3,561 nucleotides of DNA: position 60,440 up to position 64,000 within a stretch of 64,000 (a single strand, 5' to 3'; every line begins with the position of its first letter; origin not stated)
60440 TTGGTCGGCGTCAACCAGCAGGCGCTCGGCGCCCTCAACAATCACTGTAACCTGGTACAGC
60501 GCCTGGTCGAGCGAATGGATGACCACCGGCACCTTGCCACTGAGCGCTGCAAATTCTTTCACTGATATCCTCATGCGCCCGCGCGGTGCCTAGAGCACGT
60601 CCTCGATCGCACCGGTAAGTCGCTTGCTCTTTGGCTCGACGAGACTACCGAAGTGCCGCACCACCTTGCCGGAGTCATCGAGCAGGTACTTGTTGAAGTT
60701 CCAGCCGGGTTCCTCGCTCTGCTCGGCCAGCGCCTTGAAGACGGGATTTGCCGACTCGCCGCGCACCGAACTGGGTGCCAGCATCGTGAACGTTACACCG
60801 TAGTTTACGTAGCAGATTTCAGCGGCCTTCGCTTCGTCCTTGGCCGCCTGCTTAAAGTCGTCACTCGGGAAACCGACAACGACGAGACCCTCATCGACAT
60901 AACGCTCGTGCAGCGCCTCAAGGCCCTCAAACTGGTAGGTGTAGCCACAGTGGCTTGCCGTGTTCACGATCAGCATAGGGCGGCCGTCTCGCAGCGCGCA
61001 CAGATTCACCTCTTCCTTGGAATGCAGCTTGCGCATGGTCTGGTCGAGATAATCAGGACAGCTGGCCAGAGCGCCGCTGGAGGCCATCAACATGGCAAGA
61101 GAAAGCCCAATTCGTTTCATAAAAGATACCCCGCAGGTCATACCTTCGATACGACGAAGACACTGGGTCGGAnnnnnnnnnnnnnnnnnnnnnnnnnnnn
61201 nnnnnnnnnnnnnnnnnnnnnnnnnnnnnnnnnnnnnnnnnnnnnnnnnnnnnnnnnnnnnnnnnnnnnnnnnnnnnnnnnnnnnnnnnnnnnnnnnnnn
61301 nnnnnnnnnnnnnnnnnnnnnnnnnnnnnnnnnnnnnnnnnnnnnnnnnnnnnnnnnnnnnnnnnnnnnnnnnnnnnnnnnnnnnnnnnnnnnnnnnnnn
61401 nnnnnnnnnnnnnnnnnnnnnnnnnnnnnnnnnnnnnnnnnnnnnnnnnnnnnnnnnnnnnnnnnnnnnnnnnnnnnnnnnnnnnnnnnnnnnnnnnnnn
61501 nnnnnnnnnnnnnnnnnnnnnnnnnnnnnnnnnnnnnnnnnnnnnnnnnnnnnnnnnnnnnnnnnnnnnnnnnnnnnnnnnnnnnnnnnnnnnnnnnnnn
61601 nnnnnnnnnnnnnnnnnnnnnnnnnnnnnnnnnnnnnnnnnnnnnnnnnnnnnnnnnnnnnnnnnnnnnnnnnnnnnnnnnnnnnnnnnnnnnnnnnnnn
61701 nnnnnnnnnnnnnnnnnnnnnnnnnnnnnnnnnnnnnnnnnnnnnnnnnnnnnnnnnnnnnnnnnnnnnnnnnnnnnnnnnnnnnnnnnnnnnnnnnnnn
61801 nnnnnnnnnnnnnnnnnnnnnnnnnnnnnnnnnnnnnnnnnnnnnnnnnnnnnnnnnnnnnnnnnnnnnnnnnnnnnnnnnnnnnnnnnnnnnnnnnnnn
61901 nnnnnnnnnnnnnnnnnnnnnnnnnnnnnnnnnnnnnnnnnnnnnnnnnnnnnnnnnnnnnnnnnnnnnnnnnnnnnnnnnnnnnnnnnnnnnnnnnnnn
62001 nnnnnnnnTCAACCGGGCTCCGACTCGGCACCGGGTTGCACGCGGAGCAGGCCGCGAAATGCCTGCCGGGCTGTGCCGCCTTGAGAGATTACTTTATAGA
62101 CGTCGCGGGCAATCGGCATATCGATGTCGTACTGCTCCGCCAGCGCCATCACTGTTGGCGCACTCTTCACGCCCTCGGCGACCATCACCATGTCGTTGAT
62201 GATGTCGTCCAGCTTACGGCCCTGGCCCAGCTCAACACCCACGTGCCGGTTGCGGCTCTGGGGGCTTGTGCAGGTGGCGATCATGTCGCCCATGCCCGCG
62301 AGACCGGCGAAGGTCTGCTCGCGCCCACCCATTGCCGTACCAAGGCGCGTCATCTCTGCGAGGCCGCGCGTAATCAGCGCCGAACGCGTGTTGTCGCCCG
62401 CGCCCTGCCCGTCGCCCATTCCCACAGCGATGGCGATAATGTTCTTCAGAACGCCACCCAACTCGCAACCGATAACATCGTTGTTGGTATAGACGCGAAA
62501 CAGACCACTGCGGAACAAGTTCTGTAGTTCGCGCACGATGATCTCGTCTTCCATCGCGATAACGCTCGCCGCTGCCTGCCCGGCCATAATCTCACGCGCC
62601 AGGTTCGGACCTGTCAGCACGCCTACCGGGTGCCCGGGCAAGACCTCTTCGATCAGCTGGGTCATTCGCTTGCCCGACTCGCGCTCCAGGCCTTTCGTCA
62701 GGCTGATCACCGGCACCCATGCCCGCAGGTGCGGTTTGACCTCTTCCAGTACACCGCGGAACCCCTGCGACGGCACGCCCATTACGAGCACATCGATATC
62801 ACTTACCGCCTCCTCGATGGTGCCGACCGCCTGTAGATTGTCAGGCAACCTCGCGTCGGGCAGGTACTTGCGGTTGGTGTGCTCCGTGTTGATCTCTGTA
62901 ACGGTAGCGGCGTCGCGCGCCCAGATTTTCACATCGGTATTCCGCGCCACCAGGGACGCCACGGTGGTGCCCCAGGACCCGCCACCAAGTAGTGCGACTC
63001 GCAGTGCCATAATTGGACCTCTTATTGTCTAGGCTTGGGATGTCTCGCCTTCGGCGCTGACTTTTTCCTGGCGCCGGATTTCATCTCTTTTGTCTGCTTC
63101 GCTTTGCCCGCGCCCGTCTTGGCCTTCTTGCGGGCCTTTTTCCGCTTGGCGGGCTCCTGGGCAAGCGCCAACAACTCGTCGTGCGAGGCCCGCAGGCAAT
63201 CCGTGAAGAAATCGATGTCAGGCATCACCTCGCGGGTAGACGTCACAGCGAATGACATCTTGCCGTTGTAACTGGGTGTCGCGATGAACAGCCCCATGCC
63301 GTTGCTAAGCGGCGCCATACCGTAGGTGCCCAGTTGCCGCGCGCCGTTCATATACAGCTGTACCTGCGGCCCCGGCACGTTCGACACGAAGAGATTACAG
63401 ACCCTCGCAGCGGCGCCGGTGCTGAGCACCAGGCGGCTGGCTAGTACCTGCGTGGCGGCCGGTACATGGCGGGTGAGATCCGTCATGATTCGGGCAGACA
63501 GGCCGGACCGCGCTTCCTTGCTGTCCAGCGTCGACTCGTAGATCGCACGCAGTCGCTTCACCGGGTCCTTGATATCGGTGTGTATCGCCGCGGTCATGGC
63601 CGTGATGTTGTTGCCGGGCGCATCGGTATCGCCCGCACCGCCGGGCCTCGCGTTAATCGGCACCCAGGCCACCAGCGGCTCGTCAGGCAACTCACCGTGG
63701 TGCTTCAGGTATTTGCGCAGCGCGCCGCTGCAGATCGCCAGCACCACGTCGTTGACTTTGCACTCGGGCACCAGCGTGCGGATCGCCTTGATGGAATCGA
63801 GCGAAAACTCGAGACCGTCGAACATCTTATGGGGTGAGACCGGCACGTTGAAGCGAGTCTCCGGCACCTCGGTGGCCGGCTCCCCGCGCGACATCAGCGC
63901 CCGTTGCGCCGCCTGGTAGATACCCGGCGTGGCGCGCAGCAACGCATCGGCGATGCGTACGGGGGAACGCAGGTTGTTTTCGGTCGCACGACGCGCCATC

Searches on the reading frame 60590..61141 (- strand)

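Call 10: search_protein_families(library=pfam, proteins=[window:60590-61141:-], max_evalue=0.01)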
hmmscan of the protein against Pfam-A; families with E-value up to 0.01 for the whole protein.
window:60590-61141:- (183 aa): 2 families
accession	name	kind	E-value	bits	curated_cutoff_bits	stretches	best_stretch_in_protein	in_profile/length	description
PF00255.25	GSHPx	-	1e-22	80.2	27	1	41-138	10-107/108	Glutathione peroxidase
PF00578.27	AhpC-TSA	-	0.00065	20.1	26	0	41-122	14-88/124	AhpC/TSA family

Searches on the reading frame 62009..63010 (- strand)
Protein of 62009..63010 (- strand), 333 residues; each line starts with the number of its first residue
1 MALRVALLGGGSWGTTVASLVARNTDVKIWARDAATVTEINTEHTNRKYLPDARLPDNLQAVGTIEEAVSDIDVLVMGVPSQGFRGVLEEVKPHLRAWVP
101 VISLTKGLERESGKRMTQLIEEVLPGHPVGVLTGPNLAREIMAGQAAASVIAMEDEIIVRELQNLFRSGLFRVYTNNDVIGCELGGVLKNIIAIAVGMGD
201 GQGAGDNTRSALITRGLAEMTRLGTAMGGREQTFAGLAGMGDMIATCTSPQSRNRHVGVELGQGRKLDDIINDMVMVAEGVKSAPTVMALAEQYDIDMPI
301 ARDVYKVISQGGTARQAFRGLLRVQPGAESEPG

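Call 85: search_protein_families(library=pfam, proteins=[window:62009-63010:-], max_evalue=0.01)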
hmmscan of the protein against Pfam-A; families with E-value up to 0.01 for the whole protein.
window:62009-63010:- (333 aa): 6 families
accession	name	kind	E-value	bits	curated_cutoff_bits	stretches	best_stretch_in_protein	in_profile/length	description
PF07479.19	NAD_Gly3P_dh_C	-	2.5e-55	187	25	1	178-318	1-141/142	NAD-dependent glycerol-3-phosphate dehydrogenase C-terminus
PF01210.29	NAD_Gly3P_dh_N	-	2.1e-50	171.2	23.1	1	5-156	2-155/158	NAD-dependent glycerol-3-phosphate dehydrogenase N-terminus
PF20618.3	GPD_NAD_C_bact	-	6.8e-22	78.2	27.6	1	238-304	1-66/66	Bacterial GPD, NAD-dependent C-terminal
PF02558.23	ApbA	-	3.9e-06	27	22.2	1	5-124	1-119/150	Ketopantoate reductase PanE/ApbA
PF03807.23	F420_oxidored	-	6.4e-06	27.1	21.6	1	4-106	1-93/94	NADP oxidoreductase coenzyme F420-dependent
PF02153.23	PDH_N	-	8.5e-05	22.5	26.5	1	67-138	41-115/154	Prephenate dehydrogenase, nucleotide-binding domain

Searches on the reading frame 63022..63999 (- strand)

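Call 85: search_protein_families(library=pfam, proteins=[window:63022-63999:-], max_evalue=0.01)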
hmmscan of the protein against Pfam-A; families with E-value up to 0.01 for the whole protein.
window:63022-63999:- (325 aa): 2 families
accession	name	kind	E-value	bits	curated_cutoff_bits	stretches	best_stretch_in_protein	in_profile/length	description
PF06974.18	WS_DGAT_C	-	1.5e-28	100.1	20.7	1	129-276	2-144/145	WS/DGAT C-terminal domain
PF03007.21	WS_DGAT_cat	-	7e-05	23.2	23.6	1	5-86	182-263/263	Wax ester synthase/diacylglycerol acyltransferase catalytic domain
